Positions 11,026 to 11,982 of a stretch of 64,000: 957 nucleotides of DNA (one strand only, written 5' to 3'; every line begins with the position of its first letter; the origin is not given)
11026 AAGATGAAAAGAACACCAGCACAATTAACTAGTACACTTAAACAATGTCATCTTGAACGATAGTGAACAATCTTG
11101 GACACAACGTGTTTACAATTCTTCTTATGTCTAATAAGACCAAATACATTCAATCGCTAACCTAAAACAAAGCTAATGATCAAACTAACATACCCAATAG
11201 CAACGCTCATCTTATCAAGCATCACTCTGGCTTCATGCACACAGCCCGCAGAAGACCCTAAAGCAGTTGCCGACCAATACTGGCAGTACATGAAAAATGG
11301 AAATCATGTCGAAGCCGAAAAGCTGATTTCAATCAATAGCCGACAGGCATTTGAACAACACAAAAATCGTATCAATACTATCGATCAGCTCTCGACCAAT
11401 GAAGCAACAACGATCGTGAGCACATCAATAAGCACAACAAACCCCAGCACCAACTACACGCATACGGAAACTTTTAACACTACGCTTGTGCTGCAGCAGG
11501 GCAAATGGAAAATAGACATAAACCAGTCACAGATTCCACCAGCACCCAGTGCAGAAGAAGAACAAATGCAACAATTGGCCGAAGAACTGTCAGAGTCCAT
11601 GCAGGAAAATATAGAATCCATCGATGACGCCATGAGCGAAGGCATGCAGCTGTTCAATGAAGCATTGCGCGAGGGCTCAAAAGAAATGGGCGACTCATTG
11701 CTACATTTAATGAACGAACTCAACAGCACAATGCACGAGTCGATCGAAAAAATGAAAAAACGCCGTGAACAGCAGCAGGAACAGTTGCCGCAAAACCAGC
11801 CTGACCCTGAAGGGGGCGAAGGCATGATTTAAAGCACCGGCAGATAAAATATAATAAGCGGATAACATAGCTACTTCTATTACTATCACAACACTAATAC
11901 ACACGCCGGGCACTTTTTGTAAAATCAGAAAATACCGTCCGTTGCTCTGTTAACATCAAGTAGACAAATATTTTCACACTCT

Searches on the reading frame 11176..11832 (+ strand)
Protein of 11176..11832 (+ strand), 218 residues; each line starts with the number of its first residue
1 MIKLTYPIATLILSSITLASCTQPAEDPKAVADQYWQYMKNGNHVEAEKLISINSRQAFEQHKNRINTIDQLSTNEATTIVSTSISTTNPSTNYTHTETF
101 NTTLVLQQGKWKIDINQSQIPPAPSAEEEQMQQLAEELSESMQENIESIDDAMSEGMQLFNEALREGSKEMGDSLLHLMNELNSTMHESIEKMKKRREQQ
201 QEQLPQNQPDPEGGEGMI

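Call 44: search_protein_families(library=ncbifam, proteins=[window:11176-11832:+], max_evalue=1e-8)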
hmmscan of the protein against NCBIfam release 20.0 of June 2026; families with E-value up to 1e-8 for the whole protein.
window:11176-11832:+ (218 aa): 0 families

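Call 48: search_protein_families(library=pfam, proteins=[window:11176-11832:+], max_evalue=0.001)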
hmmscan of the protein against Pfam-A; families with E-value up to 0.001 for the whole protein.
window:11176-11832:+ (218 aa): 1 family
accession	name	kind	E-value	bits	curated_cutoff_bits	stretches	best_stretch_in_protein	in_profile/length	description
PF01442.23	Apolipoprotein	-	0.0006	20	90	1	128-204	83-159/190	Apolipoprotein A1/A4/E domain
